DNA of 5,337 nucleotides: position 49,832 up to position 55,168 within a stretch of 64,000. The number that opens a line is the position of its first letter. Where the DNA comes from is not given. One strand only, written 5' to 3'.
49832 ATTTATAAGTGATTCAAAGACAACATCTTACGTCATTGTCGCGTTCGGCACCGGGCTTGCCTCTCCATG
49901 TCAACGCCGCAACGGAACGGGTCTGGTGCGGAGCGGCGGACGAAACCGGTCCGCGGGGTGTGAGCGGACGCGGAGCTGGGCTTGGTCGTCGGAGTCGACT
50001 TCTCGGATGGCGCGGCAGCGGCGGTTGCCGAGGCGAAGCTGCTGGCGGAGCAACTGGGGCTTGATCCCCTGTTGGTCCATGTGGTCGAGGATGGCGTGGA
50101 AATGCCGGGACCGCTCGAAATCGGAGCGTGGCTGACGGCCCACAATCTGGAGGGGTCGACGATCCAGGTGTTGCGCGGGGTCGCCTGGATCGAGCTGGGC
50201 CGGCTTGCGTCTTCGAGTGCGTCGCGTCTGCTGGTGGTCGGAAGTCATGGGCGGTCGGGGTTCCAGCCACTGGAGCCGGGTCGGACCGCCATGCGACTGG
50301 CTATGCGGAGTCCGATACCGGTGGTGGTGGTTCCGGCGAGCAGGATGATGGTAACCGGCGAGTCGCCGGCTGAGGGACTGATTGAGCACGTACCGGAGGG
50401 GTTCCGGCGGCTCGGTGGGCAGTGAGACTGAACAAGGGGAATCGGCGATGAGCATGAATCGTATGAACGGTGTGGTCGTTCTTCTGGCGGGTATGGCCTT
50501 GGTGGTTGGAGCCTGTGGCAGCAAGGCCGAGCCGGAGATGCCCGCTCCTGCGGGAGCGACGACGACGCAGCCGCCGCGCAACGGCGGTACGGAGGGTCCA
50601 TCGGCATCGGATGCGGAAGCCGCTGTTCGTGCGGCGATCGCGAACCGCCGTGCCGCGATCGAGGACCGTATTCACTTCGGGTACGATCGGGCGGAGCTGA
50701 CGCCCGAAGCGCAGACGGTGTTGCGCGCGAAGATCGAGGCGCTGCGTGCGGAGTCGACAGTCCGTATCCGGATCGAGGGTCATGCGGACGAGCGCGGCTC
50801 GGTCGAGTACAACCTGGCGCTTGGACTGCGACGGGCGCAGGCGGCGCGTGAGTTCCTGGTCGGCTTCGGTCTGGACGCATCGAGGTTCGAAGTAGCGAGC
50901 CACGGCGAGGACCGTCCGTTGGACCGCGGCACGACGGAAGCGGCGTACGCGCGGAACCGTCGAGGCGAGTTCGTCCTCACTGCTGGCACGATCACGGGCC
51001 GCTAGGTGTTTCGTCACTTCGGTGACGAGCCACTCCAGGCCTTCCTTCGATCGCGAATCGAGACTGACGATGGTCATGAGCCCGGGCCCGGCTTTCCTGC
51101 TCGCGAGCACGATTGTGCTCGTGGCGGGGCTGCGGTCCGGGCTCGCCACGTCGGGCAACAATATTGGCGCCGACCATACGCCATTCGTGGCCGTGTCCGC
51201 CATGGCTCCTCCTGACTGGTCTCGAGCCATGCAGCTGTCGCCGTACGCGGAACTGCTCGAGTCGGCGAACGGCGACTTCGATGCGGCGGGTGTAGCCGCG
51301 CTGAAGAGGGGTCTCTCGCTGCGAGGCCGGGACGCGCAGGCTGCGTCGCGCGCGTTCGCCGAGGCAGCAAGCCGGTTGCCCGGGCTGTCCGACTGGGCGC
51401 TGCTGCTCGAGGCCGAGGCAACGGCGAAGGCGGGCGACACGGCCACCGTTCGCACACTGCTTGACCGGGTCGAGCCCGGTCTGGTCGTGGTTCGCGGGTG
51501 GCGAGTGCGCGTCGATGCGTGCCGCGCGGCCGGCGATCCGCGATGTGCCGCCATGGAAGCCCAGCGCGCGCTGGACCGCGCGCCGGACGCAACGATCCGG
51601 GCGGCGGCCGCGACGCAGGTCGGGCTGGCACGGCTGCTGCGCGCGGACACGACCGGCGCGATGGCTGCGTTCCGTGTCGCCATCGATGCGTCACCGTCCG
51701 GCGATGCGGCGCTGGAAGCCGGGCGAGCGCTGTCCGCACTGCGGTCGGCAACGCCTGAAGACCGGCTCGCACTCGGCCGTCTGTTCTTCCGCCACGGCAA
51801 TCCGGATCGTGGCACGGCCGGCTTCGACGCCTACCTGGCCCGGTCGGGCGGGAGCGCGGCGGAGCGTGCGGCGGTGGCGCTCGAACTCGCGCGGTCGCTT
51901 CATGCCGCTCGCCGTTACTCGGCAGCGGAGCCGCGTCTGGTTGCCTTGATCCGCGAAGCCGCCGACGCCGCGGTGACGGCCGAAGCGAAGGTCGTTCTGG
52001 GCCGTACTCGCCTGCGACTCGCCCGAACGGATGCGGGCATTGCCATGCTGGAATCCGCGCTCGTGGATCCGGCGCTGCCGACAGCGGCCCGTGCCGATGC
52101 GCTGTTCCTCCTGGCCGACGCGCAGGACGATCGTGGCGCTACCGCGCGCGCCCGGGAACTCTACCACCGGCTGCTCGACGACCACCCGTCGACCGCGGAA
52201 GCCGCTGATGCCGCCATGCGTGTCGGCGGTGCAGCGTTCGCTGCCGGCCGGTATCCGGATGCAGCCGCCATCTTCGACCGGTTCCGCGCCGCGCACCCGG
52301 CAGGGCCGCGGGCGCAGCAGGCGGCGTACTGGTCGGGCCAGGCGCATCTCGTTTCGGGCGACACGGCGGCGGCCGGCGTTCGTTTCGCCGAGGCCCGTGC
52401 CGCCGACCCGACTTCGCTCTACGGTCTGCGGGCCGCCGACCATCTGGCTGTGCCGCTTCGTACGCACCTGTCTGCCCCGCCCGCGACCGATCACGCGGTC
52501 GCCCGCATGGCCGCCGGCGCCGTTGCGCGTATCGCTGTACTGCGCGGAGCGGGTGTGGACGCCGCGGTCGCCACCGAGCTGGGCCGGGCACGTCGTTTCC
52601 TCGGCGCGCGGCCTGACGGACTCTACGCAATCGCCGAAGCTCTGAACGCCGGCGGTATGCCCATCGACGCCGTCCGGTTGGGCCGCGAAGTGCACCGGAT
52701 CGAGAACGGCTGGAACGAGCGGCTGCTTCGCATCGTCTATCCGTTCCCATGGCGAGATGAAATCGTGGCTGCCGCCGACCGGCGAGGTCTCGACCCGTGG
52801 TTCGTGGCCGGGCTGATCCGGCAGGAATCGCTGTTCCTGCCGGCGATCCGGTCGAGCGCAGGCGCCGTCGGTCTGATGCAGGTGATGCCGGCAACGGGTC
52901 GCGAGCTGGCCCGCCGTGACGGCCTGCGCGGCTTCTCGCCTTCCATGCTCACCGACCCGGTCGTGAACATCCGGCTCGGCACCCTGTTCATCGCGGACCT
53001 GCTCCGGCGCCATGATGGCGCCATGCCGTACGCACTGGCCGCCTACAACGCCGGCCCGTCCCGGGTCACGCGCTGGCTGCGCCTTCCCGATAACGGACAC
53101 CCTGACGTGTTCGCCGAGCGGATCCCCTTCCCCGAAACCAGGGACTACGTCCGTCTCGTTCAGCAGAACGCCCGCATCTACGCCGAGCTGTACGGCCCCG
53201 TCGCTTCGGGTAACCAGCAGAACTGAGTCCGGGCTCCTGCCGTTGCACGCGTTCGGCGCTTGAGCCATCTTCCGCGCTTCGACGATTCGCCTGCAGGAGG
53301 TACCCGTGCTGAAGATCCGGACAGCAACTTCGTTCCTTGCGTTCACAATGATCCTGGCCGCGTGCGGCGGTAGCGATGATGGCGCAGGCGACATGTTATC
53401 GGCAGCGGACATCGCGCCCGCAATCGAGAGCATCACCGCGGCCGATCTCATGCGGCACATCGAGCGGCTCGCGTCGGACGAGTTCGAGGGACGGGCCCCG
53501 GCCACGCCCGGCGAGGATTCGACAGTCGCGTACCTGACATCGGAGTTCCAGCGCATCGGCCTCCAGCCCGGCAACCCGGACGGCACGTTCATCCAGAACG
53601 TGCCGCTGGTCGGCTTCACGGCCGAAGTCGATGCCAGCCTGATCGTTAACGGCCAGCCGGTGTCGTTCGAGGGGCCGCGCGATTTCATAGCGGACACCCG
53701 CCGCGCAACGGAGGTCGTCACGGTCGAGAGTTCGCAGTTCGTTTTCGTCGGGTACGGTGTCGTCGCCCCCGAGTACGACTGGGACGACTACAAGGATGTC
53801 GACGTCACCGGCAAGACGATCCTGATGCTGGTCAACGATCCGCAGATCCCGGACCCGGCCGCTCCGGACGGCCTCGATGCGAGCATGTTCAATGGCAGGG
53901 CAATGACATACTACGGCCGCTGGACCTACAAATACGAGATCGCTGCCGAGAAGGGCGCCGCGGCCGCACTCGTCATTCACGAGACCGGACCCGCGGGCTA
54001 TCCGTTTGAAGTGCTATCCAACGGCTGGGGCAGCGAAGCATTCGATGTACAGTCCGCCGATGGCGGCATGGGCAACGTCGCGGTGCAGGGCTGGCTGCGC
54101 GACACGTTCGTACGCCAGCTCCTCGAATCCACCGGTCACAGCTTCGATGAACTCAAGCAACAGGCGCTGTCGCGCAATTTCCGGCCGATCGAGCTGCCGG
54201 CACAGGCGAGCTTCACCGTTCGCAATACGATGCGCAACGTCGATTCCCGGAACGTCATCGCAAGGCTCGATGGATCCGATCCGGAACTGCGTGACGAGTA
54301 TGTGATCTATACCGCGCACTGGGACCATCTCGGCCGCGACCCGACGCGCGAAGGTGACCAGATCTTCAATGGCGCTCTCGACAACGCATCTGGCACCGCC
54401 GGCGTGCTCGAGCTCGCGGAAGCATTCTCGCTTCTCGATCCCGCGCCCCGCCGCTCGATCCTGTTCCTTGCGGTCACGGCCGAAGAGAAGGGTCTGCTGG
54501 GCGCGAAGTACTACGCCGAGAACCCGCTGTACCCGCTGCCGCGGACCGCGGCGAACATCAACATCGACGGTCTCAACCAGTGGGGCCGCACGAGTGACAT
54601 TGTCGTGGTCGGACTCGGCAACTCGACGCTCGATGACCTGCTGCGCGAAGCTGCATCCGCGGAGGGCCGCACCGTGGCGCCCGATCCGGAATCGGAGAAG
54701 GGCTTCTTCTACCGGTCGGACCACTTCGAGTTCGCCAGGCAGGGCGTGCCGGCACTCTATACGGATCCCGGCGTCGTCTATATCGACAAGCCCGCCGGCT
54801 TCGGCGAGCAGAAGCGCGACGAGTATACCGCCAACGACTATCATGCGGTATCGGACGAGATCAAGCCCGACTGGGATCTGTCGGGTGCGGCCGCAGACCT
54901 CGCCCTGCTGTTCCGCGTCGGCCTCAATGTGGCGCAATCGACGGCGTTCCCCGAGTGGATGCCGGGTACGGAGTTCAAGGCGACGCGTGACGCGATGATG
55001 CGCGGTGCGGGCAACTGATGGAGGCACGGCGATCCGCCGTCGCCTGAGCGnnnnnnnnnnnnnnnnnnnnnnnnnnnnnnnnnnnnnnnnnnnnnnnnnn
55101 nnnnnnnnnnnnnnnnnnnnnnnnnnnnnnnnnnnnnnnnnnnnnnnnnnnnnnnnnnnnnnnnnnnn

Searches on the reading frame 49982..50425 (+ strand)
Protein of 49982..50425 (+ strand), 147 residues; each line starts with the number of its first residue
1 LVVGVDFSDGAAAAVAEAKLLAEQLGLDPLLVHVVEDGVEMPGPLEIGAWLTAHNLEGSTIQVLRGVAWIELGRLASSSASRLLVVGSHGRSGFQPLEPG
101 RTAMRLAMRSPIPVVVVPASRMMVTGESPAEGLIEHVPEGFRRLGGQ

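Call 67: search_protein_families(library=pfam, proteins=[window:49982-50425:+])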
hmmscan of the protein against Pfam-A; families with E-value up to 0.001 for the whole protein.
window:49982-50425:+ (147 aa): 1 family
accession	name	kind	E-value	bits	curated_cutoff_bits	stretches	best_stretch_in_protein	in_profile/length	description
PF00582.32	Usp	-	1.5e-12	48.7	24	1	2-118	6-141/141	Universal stress protein family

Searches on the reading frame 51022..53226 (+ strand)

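Call 67: search_protein_families(library=pfam, proteins=[window:51022-53226:+])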
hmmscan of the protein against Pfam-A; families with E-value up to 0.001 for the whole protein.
window:51022-53226:+ (734 aa): 5 families
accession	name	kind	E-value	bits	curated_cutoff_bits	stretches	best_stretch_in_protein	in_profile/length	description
PF01464.25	SLT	-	1.9e-24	85.9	21.3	1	582-690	4-109/117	Transglycosylase SLT domain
PF13432.12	TPR_16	-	5.2e-10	40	32.7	2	364-429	3-65/65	Tetratricopeptide repeat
PF13428.12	TPR_14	-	7.4e-09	35.9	23.5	0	158-195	2-40/44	Tetratricopeptide repeat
PF13174.12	TPR_6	-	4.8e-07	30.4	26.3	1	359-390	1-32/33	Tetratricopeptide repeat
PF13525.12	YfiO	-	0.00077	19.7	25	0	365-445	12-92/203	Outer membrane lipoprotein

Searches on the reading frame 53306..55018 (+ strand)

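Call 67: search_protein_families(library=pfam, proteins=[window:53306-55018:+])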
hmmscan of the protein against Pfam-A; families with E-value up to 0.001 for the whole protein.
window:53306-55018:+ (570 aa): 2 families
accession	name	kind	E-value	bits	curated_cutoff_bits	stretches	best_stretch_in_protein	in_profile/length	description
PF04389.22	Peptidase_M28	-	6.8e-45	153.6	21.3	1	316-534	1-190/193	Peptidase family M28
PF01546.33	Peptidase_M20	-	7.7e-05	23.1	24.6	1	356-471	32-113/206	Peptidase family M20/M25/M40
